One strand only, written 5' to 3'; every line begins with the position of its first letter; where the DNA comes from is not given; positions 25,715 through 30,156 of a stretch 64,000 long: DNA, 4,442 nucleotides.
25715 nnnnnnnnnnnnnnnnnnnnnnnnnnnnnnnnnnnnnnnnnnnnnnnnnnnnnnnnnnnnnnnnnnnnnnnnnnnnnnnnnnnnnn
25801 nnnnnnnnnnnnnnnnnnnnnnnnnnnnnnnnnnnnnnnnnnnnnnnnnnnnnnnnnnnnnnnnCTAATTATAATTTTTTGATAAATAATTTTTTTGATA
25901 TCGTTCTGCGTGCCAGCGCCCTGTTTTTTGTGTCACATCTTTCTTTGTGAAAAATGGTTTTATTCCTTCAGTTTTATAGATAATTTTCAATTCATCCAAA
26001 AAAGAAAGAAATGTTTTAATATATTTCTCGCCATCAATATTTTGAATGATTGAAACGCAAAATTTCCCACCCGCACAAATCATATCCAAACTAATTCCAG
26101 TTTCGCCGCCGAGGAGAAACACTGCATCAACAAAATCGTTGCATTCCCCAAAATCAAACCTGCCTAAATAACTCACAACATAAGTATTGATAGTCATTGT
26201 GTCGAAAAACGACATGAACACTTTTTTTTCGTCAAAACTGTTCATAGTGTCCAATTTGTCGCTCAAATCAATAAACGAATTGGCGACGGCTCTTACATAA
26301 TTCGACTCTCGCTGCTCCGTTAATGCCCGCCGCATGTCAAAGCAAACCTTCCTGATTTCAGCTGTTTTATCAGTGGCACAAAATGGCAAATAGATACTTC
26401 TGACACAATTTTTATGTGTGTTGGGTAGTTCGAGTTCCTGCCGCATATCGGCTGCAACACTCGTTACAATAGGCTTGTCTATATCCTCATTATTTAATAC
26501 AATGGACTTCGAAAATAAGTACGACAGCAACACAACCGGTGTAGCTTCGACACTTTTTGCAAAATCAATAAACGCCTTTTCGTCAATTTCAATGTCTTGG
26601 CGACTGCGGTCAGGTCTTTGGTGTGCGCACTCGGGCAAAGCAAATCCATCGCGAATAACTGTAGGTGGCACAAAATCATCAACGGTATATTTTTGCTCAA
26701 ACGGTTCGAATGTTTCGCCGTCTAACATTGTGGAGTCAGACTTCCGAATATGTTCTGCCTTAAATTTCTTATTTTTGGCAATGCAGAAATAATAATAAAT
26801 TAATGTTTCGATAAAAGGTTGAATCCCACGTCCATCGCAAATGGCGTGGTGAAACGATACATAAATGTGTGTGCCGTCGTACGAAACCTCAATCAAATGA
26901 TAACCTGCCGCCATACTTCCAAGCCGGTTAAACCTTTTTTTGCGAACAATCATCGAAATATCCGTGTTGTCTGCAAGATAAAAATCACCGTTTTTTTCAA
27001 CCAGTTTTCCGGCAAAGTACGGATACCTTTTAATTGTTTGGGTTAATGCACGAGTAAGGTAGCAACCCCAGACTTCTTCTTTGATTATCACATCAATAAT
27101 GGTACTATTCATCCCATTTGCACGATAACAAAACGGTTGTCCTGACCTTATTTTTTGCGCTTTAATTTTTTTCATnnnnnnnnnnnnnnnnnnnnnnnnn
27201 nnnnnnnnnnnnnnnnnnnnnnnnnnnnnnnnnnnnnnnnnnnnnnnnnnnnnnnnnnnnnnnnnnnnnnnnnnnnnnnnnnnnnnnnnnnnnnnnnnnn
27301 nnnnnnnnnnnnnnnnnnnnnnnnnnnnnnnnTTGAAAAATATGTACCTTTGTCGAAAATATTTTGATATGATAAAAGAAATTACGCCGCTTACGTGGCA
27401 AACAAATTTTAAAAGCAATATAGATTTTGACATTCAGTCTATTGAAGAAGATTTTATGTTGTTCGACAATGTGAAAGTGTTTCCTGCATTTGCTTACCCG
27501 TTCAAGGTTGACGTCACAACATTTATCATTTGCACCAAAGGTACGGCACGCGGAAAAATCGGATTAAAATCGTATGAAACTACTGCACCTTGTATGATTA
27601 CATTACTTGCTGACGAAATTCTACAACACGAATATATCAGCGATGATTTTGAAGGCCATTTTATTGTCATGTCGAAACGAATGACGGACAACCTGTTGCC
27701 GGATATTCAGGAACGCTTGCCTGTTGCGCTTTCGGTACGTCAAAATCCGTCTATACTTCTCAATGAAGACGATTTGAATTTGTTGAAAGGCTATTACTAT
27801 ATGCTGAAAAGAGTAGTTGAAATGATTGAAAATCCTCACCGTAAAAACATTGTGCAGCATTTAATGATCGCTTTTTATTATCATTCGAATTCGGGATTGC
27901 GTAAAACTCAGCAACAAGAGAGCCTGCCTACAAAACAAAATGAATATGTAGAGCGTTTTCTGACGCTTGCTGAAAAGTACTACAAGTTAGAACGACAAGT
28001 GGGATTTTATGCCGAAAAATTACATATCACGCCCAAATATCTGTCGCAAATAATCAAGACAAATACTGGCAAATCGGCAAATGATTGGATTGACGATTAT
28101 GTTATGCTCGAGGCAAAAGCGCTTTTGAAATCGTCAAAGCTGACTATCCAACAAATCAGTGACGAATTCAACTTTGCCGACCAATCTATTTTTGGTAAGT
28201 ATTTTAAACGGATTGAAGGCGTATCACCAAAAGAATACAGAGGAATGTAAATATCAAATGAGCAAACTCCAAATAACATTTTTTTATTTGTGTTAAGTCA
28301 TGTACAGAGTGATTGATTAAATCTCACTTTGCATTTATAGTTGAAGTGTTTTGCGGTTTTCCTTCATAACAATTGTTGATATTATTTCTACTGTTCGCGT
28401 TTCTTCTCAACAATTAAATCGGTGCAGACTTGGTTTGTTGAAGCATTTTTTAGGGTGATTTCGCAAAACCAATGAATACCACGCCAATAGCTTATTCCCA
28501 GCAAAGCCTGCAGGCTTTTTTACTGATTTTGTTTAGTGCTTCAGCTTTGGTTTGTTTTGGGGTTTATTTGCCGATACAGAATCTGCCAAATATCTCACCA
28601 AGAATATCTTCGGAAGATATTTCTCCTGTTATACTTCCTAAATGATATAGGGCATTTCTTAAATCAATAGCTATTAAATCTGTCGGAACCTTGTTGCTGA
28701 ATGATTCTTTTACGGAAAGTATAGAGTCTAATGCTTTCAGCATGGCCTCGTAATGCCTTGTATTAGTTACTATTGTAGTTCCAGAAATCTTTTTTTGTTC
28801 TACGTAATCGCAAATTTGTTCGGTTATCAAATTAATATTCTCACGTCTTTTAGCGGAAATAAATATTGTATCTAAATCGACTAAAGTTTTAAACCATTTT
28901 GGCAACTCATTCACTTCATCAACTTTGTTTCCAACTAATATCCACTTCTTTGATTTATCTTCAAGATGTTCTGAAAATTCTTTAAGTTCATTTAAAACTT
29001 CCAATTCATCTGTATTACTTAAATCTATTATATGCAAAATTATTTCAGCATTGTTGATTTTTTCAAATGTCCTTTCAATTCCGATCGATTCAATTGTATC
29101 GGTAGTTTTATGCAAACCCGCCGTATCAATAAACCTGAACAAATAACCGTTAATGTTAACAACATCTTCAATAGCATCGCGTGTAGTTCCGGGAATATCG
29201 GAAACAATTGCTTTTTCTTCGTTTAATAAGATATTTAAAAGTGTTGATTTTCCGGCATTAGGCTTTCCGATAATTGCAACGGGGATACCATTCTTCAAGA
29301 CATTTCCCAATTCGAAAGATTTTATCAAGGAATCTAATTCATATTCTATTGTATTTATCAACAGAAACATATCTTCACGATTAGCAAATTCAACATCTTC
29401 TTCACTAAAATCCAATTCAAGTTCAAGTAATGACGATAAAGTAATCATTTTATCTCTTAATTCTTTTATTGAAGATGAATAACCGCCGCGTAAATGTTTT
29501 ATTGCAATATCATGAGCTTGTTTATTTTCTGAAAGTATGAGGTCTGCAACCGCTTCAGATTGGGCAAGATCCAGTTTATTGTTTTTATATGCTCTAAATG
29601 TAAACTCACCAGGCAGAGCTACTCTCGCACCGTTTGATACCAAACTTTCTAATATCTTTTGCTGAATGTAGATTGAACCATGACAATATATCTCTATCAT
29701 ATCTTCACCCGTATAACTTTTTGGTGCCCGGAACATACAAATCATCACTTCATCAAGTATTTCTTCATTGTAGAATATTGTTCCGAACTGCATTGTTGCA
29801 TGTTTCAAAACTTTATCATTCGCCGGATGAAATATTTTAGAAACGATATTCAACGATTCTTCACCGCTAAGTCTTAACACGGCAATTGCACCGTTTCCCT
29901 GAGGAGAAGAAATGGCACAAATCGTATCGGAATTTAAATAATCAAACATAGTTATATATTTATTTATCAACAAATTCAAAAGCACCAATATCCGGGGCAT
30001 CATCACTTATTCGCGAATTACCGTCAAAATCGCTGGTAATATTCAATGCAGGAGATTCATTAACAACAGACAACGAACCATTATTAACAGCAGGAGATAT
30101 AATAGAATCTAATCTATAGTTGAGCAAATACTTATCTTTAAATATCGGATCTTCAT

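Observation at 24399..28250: GC-richer cassette: AraC regulator divergent from an orphan HHxxxDG acyltransferase, a 371-aa unknown protein and a secreted repeat protein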

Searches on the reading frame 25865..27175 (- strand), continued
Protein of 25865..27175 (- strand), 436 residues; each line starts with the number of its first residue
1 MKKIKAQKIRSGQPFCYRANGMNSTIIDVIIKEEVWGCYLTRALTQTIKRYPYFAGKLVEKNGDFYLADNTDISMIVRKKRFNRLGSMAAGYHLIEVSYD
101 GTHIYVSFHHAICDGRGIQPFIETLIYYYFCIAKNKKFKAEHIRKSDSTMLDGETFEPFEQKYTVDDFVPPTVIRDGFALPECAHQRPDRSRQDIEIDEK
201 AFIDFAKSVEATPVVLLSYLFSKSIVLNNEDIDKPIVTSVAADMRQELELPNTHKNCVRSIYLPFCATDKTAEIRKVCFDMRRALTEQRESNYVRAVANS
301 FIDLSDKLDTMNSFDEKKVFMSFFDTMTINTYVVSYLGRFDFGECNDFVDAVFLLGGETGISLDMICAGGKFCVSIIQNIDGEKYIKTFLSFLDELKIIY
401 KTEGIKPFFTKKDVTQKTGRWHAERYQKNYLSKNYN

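Call 76: find_encoding_contigs(protein=P0012, flank=6000, max_places=2)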
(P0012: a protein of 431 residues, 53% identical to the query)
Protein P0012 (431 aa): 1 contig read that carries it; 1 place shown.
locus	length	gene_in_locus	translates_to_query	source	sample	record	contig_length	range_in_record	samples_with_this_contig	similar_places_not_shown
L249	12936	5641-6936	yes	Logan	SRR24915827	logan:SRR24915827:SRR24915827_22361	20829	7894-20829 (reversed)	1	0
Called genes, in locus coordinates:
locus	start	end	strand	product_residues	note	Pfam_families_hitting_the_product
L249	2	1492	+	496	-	?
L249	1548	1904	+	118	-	-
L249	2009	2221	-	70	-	PF13443:HTH_26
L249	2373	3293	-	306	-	-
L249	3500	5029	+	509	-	PF00817:IMS, PF11799:IMS_C (weak)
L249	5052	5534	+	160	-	-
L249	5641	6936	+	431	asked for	-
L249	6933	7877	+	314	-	-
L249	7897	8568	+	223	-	PF00072:Response_reg, PF00486:Trans_reg_C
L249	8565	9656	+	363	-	PF00512:HisKA, PF02518:HATPase_c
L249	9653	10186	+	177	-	-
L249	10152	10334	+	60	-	-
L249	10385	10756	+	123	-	-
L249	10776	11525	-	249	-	PF00696:AA_kinase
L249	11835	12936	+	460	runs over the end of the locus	PF01554:MatE, PF01943:Polysacc_synt (faint), PF01554:MatE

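Call 80: search_protein_families(library=padloc, proteins=[window:25865-27175:-], max_evalue=0.01)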
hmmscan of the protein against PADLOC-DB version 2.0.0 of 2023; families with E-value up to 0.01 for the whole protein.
window:25865-27175:- (436 aa): 0 families

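Call 86: search_dna_similar(query=window:25865-27175:-, collection=plasmids, mode=protein, max_rows=25)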
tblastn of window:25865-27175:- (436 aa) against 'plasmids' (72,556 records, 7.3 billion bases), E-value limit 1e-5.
No match.

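Call 89: find_related_loci(query=window:25865-27175:-, collection=metagenome_contigs, flank=5000)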
Query window:25865-27175:- (436 aa) in metagenome_contigs; peptide patterns used: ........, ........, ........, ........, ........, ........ (x = any residue, [..] = any of these).
208 stretches matched a pattern, but none encodes a relative of the query by tblastn (E <= 1e-3).

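Call 91: find_related_loci(query=A5, collection=metagenome_contigs, flank=5000)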
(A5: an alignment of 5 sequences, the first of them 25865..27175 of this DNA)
Query A5 (436 aa) in metagenome_contigs; peptide patterns used: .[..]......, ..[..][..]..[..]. (x = any residue, [..] = any of these).
600 stretches matched a pattern (row limit reached: there are more); 90 encode a relative of the query (tblastn E <= 1e-3); the best 80 are kept; 80 distinct loci.
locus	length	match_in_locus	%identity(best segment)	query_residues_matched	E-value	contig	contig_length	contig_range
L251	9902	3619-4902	51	3-427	1e-146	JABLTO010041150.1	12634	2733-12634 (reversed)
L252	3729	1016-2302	45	4-430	1e-122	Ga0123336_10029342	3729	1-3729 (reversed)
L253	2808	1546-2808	44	7-425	2e-120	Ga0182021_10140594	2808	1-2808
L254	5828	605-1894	43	5-432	1e-114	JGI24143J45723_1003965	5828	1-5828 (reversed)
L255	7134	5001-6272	44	5-426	2e-114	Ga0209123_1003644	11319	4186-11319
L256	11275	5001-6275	43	4-426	5e-111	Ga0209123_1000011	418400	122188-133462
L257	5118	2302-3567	42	7-426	7e-111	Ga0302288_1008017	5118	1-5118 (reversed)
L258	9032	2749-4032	42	1-426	2e-110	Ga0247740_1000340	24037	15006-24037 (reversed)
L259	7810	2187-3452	42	7-426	2e-109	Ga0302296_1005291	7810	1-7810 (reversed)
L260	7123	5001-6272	43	7-428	2e-109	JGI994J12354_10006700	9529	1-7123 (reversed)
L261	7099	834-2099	41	18-434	2e-105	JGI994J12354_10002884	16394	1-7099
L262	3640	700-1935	41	5-413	2e-102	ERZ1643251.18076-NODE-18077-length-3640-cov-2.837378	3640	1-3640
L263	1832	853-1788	43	1-395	3e-100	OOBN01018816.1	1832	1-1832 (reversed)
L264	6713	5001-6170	37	7-397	4e-82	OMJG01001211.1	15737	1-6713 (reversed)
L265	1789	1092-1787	47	7-237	5e-65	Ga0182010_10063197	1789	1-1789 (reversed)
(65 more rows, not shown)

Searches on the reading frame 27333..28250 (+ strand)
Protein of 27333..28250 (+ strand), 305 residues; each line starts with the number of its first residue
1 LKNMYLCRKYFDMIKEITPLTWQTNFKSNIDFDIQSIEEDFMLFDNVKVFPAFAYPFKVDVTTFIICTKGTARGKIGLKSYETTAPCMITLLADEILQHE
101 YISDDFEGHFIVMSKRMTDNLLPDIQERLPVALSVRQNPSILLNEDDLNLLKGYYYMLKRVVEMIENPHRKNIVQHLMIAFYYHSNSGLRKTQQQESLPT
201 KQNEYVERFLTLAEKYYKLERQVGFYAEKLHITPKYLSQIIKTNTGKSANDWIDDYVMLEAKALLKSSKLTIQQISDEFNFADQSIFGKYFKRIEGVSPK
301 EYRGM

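Call 3: search_protein_families(library=pfam, proteins=[window:27333-28250:+], max_evalue=1)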
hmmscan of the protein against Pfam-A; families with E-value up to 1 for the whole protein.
window:27333-28250:+ (305 aa): 2 families
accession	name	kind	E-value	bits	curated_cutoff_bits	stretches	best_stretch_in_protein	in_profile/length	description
PF12833.13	HTH_18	-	4.3e-20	72.2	33.6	1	226-303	1-78/80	Helix-turn-helix domain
PF00165.29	HTH_AraC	-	9.2e-10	38.9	26.6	1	265-303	1-41/42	Bacterial regulatory helix-turn-helix proteins, AraC family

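Call 4: search_protein_families(library=ncbifam, proteins=[window:27333-28250:+], max_evalue=1)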
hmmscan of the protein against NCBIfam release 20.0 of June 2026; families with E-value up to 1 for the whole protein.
window:27333-28250:+ (305 aa): 24 families
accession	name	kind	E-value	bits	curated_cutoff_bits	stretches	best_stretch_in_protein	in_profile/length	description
TIGR02297.1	HpaA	equivalog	2.2e-16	60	274.65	1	68-304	51-286/287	4-hydroxyphenylacetate catabolism regulatory protein HpaA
NF047788.1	TransRegPocR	equivalog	1.5e-13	50.7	500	1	188-303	173-288/296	transcriptional regulator PocR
NF007860.0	PRK10572.1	equivalog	1.7e-13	50.1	208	1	195-303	174-282/292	arabinose operon transcriptional regulator AraC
TIGR04094.1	adjacent_YSIRK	equivalog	1.6e-11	43.8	200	1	227-303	308-383/383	YSIRK-targeted surface antigen transcriptional regulator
NF010028.0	PRK13503.1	equivalog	6.5e-09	35.6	288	1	161-303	127-270/278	HTH-type transcriptional activator RhaS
NF047455.1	TF_Staph_AryK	equivalog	7.7e-09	34.3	850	1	177-304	130-257/759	transcriptional regulator AryK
NF006902.0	PRK09393.1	equivalog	1.5e-08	34.2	425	1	195-303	210-319/327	transcriptional regulator FtrA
NF007693.0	PRK10371.1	equivalog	1.8e-07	30.6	253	1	191-303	185-297/309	transcriptional regulator MelR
NF010026.0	PRK13501.1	equivalog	7.7e-07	28.6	363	1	226-303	198-275/290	HTH-type transcriptional activator RhaR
NF050186.1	TransRegGliRPseudo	equivalog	2.1e-06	27.4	570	1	177-303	215-334/338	AraC family transcriptional regulator GliR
NF049968.1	QhpR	equivalog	2.9e-06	26.7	250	1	258-303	239-284/284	AraC-like transcriptional regulator QhpR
NF049932.1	TranspRegBtr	equivalog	3.3e-06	25.9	900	1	230-302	190-262/531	bacillibactin transport transcriptional regulator Btr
NF010025.2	PRK13500.1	equivalog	1.2e-05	25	525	1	198-303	170-275/282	HTH-type transcriptional activator RhaR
NF010027.0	PRK13502.1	equivalog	4.4e-05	23.1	384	1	207-303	179-275/282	HTH-type transcriptional activator RhaR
NF007243.0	PRK09685.1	equivalog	0.00011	21.7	199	1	268-303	264-299/303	transcriptional regulator FeaR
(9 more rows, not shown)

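Call 95: find_related_loci(query=window:27369-28250:+, collection=genome_contigs, flank=6000)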
Query window:27369-28250:+ (293 aa) in genome_contigs; peptide patterns used: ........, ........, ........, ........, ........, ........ (x = any residue, [..] = any of these).
36 stretches matched a pattern; 2 encode a relative of the query (tblastn E <= 1e-3); 2 distinct loci.
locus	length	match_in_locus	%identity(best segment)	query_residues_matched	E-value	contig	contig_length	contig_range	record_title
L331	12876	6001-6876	75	1-292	6e-153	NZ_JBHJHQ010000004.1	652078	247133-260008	Saccharicrinis sp. FJH62 FJH62_scaffold4, whole genome shotgun sequence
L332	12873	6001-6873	64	1-291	7e-132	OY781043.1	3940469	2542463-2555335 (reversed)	MAG: Bacteroidales bacterium isolate 41a8a640-8181-446c-a524-684717726101 genome assembly, chromosome: 1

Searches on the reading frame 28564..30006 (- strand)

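Call 84: search_protein_families(library=pfam, proteins=[window:28564-30006:-], max_evalue=0.001)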
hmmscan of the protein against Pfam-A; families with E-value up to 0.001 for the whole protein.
window:28564-30006:- (480 aa): 8 families
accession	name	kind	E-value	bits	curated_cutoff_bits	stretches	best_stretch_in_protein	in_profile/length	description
PF12631.12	MnmE_helical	-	4.8e-49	167.8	40.1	1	147-477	1-211/211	MnmE helical domain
PF10396.14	TrmE_N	-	5.5e-40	136.7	29.8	1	28-144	1-117/117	GTP-binding protein TrmE N-terminus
PF01926.29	MMR_HSR1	-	1.7e-28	99.4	21.9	1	243-361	2-113/113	50S ribosome-binding GTPase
PF02421.24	FeoB_N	-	4.7e-11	42.9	27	1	243-391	3-149/156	Ferrous iron transport protein B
PF00350.29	Dynamin_N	-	1e-06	29.3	27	0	243-276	1-34/168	Dynamin family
PF00025.27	Arf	-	4.6e-05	23.4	22.3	1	241-368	15-131/174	ADP-ribosylation factor family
PF00009.33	GTP_EFTU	-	0.00029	20.9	26.5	0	242-267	5-30/188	Elongation factor Tu GTP binding domain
PF00071.28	Ras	-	0.00029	20.9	21.6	1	243-395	2-153/162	Ras family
